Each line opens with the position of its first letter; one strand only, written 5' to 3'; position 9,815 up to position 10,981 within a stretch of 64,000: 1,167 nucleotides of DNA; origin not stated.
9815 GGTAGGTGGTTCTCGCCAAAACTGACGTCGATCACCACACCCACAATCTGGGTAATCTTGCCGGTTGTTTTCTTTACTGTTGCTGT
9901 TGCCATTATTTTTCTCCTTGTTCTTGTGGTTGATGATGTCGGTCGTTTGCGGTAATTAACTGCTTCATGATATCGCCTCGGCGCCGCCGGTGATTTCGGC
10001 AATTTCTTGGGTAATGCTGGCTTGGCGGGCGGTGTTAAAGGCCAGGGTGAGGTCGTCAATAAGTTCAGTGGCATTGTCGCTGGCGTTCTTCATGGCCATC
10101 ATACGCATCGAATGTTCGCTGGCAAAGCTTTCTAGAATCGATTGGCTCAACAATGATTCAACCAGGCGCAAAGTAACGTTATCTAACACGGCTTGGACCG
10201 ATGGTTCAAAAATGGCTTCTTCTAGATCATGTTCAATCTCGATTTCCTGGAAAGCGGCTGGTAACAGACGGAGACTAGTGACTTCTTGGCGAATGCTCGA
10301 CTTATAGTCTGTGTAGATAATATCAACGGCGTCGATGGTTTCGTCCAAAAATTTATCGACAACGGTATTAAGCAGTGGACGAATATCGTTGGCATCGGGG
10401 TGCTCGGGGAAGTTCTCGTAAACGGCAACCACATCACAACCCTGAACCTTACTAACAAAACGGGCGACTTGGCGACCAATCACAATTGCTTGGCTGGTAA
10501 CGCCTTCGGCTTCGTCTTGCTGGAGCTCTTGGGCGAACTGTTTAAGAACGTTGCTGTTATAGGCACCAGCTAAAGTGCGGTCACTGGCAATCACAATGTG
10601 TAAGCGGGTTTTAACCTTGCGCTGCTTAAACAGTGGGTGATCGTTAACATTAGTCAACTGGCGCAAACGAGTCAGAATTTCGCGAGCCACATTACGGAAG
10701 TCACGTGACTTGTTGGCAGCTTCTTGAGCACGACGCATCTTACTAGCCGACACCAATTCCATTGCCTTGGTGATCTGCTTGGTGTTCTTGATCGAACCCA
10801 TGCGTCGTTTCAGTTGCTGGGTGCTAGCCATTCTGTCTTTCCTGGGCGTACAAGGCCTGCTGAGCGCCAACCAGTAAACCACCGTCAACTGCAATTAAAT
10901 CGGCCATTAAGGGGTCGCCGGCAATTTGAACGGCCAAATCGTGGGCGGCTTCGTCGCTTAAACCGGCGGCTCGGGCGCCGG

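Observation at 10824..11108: Extra 94-codon ORF wired into the ATP synthase operon between atpA and atpG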

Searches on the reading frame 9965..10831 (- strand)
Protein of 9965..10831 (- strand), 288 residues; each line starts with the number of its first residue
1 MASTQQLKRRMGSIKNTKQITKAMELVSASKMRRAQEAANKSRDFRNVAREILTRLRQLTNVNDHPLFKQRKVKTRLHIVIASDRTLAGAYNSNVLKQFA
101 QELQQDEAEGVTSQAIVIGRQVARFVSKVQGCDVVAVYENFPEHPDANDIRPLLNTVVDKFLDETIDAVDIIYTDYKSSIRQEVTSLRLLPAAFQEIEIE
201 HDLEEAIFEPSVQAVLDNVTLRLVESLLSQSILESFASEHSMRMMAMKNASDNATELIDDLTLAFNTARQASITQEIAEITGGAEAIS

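Call 13: find_related_loci(query=window:9965-10831:-, collection=genome_contigs, flank=4000)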
Query window:9965-10831:- (288 aa) in genome_contigs; peptide patterns used: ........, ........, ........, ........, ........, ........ (x = any residue, [..] = any of these).
599 stretches matched a pattern (row limit reached: there are more); 577 encode a relative of the query (tblastn E <= 1e-3); the best 80 are kept; 80 distinct loci.
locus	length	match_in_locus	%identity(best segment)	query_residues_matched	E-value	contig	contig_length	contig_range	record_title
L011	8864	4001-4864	83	1-288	8e-162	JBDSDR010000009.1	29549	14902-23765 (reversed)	MAG: Candidatus Saccharimonadales bacterium isolate cluster1_bin.186 k127_1983180, whole genome shotgun sequence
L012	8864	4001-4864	77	1-288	2e-153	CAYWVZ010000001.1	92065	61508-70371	MAG TPA_asm: uncultured Candidatus Saccharibacteria bacterium isolate SRP344714_co2_350 genome assembly, contig: NODE_49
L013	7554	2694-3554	73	1-287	8e-143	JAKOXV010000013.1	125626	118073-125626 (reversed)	MAG: bacterium isolate JPNG_metabat.9 k201_240099, whole genome shotgun sequence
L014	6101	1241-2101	71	1-287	8e-142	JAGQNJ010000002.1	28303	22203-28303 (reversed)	MAG: Candidatus Saccharibacteria bacterium isolate HKST-UBA65 NODE_2_length_28303_cov_3.441756, whole genome shotgun seq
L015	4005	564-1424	75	1-287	4e-143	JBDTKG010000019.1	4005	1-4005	MAG: Candidatus Saccharimonadales bacterium isolate cluster2_bin.71 k127_6069763, whole genome shotgun sequence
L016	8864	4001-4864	69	1-288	1e-132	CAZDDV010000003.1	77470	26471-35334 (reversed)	MAG TPA_asm: uncultured Candidatus Saccharibacteria bacterium isolate SRP128246_co1_521 genome assembly, contig: NODE_26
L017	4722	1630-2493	70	1-288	2e-134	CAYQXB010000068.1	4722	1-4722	MAG TPA_asm: uncultured Candidatus Saccharibacteria bacterium isolate SRP344714_co2_174 genome assembly, contig: NODE_46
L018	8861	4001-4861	68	1-287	7e-133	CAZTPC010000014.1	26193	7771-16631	MAG TPA_asm: uncultured Candidatus Saccharibacteria bacterium isolate SRP286056_co2_252 genome assembly, contig: NODE_26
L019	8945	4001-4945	65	1-287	2e-131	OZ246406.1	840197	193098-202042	MAG: uncultured Candidatus Saccharibacteria bacterium isolate SRP298887_co1_104 genome assembly, chromosome: 1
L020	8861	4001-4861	68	1-287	1e-130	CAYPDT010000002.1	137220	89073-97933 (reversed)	MAG TPA_asm: uncultured Candidatus Saccharibacteria bacterium isolate SRP170004_co1_264 genome assembly, contig: NODE_11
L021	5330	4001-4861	67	1-287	1e-129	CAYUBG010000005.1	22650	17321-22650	MAG TPA_asm: uncultured Candidatus Saccharibacteria bacterium isolate SRP170004_co1_3 genome assembly, contig: NODE_3441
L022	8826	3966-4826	67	1-287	2e-129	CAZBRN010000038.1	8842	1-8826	MAG TPA_asm: uncultured Candidatus Saccharibacteria bacterium isolate SRP286056_co2_432 genome assembly, contig: NODE_13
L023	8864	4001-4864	68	1-287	6e-128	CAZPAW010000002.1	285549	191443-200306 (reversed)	MAG TPA_asm: uncultured Candidatus Saccharibacteria bacterium isolate SRP300315_co1_57 genome assembly, contig: NODE_8_l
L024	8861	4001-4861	68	1-286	6e-127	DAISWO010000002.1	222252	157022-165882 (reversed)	MAG TPA_asm: Candidatus Saccharibacteria bacterium isolate CTOTU2455 NODE_14_length_222252_cov_5.853643, whole genome sh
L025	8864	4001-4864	65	1-288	6e-126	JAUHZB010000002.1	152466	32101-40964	MAG: bacterium isolate 3_bin.93 NODE_198_length_152466_cov_1.528538, whole genome shotgun sequence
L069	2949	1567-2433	55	1-287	5e-110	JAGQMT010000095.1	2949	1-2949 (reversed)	MAG: Candidatus Saccharibacteria bacterium isolate HKST-UBA49 NODE_95_length_2949_cov_3.304318, whole genome shotgun seq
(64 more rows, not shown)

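Call 30: search_protein_families(library=pfam, alignment_id=A3, max_evalue=0.01)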
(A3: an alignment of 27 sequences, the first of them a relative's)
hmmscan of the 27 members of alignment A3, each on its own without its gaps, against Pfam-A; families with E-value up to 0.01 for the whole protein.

A. member 1, L011:3523-4005:+ (161 aa): 0 families

B. families by the number of members that match (of 27 scanned): 1 family
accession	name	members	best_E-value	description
PF05635.17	23S_rRNA_IVP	1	1.9e-08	23S rRNA-intervening sequence protein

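Call 31: search_protein_families(library=padloc, alignment_id=A3, max_evalue=0.01)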
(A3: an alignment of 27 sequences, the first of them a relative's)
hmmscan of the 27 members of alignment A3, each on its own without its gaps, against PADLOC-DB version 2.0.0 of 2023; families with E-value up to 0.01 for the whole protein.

A. member 1, L011:3523-4005:+ (161 aa): 0 families

B. families by the number of members that match (of 27 scanned): 1 family
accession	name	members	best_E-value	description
PDLC02774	SspC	1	0.00025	SspC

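Call 39: search_protein_families(library=pfam, alignment_id=A4, max_evalue=0.01)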
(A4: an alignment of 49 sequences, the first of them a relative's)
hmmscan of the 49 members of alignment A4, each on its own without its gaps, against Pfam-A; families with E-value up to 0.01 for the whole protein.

A. member 1, L011:4848-5303:+ (152 aa): 0 families

B. families by the number of members that match (of 49 scanned): 1 family
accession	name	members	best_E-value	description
PF08040.16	NADH_oxidored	1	0.0011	MNLL subunit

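Call 76: find_homologous_proteins(query=L011:3523-4005:+, max_evalue=0.01)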
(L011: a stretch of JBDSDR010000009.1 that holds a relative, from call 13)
Query L011:3523-4005:+ (161 aa): 1 proteins with E <= 0.01 among 183 candidates.
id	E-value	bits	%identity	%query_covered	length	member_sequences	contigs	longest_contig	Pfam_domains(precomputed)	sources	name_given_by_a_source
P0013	4.6e-100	350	100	100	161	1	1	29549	-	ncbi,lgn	ncbi:MAG: hypothetical protein ABIQ89_00110 [Candidatus Saccharimonadales bacterium]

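Call 83: predict_structure(protein=P0013)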
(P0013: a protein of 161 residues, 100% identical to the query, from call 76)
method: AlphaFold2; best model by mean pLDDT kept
length: 161 residues; sequences in the alignment: 1
mean_pLDDT: 43.2   pTM: 0.43
mean pLDDT of the five models: 43.2, 42.2, 41.4, 39.4, 38.8
residues with pLDDT >= 90: 0; 70-90: 0; 50-70: 49; < 50: 112
segments of 3 or more residues with pLDDT < 50: 1-81, 121-141, 154-161
pLDDT, mean of each block of 10 residues (from residue 1): 41 41 28 27 30 37 44 39 56 61 55 57 39 40 51 47 35
secondary structure, 60 per line:
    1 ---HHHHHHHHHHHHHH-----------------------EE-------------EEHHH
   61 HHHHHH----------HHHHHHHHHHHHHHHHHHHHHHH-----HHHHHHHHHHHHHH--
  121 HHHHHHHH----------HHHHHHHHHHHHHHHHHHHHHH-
elements in order: H4-17 H58-66 H77-99 H105-118 H121-128 H139-160
